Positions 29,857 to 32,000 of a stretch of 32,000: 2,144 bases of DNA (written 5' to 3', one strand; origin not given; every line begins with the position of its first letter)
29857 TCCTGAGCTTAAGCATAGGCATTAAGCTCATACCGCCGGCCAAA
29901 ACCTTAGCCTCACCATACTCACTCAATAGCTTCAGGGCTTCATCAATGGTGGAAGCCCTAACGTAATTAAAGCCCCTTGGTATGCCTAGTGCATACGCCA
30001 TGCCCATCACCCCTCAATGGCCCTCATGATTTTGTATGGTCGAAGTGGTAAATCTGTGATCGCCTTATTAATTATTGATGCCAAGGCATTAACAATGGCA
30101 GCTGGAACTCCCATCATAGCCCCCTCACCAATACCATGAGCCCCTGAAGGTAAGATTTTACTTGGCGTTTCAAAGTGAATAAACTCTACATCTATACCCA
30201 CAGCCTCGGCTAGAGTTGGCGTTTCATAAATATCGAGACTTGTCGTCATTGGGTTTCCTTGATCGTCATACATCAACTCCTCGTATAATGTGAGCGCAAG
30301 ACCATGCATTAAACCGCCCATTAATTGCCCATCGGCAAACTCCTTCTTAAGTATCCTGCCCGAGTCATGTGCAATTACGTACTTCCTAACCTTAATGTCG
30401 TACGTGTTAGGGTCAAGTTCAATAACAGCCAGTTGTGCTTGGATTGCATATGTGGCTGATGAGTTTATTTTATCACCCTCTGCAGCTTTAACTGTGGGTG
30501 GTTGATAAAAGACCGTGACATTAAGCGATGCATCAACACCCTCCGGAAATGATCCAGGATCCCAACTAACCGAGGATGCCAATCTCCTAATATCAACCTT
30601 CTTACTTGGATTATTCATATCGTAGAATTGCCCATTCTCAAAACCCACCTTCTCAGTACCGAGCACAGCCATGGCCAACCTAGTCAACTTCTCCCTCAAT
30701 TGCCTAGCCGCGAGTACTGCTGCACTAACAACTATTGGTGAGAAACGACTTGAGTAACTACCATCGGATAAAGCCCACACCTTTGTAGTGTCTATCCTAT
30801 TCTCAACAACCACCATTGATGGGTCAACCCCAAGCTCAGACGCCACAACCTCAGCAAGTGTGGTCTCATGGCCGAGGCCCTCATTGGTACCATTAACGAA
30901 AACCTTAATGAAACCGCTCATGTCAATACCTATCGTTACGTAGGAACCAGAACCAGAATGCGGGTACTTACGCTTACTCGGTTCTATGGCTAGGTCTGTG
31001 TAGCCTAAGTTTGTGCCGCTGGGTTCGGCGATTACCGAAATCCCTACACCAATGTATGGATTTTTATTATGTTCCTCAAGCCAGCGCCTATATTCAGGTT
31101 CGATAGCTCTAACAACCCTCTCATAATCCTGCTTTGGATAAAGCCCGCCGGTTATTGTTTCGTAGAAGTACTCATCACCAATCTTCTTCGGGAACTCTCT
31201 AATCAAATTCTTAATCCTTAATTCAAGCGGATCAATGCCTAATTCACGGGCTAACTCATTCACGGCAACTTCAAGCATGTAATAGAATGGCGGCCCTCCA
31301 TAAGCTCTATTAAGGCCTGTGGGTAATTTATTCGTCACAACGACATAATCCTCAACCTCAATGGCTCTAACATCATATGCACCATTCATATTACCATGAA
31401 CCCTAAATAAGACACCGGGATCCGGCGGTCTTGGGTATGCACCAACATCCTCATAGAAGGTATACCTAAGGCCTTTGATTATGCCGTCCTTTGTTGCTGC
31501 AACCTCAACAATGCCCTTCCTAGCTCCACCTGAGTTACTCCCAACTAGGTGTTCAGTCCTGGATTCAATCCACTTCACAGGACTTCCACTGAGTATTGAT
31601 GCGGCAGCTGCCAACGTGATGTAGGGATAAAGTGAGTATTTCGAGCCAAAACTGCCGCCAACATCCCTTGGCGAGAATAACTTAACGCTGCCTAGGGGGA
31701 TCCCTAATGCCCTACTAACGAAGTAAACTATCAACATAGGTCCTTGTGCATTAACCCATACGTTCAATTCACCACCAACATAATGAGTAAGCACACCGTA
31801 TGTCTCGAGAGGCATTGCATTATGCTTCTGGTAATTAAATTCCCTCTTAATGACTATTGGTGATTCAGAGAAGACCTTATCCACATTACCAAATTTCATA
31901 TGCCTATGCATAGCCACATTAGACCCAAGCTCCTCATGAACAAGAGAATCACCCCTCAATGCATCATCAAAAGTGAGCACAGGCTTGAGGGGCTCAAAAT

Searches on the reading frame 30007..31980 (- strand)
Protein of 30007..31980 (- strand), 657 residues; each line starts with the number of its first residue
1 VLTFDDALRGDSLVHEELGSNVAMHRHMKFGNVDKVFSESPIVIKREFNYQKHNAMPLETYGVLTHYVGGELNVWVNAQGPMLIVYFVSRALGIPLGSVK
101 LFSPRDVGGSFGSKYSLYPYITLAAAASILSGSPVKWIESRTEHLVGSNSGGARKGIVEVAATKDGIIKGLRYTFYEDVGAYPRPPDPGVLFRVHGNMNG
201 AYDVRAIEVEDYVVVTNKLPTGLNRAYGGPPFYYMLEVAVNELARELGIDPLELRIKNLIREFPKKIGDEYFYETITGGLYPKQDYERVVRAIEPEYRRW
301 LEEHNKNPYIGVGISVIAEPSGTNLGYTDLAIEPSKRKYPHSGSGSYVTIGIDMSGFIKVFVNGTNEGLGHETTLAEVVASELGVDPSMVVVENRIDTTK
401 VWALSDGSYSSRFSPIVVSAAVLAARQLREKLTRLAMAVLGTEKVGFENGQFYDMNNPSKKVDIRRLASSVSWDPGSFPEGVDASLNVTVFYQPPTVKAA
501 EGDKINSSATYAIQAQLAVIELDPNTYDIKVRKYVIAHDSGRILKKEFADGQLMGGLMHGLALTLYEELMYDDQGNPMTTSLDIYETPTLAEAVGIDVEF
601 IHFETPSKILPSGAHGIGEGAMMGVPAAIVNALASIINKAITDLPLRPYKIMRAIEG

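Call 19: find_encoding_contigs(protein=window:30007-31980:-, flank=10000, max_places=6)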
Protein window:30007-31980:- (657 aa): no gene with exactly this product is on record in the collection.
